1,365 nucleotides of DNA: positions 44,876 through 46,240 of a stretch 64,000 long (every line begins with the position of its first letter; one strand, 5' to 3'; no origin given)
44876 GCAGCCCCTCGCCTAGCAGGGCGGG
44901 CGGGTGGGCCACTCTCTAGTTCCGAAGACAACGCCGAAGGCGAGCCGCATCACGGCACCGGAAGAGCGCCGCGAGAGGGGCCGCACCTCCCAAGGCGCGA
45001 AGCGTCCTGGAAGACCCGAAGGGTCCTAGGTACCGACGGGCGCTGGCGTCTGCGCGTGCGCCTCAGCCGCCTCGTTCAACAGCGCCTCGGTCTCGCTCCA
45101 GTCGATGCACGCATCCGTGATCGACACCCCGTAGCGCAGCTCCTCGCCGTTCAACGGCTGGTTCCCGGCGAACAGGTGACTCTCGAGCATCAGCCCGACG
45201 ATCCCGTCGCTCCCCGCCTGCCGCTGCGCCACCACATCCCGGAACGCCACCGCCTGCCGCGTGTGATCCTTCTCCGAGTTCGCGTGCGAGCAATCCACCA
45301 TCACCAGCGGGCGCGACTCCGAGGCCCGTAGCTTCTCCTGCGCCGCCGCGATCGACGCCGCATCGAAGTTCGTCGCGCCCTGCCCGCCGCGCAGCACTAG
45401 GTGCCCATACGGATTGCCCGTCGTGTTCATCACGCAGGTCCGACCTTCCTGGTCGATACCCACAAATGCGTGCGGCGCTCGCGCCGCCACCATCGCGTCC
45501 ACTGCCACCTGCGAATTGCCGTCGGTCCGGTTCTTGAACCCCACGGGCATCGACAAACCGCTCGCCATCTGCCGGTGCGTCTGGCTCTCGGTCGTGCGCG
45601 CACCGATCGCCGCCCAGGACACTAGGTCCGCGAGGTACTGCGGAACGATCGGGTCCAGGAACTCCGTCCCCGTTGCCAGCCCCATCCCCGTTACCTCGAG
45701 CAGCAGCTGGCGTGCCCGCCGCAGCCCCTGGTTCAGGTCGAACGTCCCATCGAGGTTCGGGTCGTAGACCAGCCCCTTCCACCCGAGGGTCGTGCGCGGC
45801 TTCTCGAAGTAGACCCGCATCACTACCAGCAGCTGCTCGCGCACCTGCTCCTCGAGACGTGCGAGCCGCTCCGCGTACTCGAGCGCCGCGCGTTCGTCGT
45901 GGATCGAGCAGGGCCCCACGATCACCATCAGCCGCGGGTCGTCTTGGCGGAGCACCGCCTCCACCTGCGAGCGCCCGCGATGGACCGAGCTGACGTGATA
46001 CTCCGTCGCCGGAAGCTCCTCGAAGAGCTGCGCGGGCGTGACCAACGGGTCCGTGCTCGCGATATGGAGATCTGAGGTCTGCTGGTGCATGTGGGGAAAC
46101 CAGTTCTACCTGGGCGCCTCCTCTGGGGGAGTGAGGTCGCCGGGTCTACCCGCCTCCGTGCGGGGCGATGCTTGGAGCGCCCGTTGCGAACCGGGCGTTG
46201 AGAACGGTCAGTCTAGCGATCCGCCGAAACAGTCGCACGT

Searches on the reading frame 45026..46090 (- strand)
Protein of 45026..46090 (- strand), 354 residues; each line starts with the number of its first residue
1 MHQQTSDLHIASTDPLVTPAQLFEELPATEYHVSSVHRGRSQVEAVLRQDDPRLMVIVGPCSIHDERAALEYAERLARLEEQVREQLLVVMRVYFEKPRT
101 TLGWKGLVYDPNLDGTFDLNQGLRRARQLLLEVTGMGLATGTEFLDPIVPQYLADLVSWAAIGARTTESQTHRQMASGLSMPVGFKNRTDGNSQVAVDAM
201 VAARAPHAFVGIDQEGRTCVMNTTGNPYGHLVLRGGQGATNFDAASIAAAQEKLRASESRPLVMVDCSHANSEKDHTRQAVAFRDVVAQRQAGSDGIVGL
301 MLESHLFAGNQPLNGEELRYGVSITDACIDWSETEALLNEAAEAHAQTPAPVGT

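Call 51: search_protein_families(library=pfam, proteins=[window:45026-46090:-], max_evalue=0.0001)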
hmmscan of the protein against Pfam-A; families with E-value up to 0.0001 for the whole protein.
window:45026-46090:- (354 aa): 1 family
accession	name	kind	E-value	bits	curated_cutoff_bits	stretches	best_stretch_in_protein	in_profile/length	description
PF00793.26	DAHP_synth_1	-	4.4e-81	272.2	25.5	1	45-337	9-268/270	DAHP synthetase I family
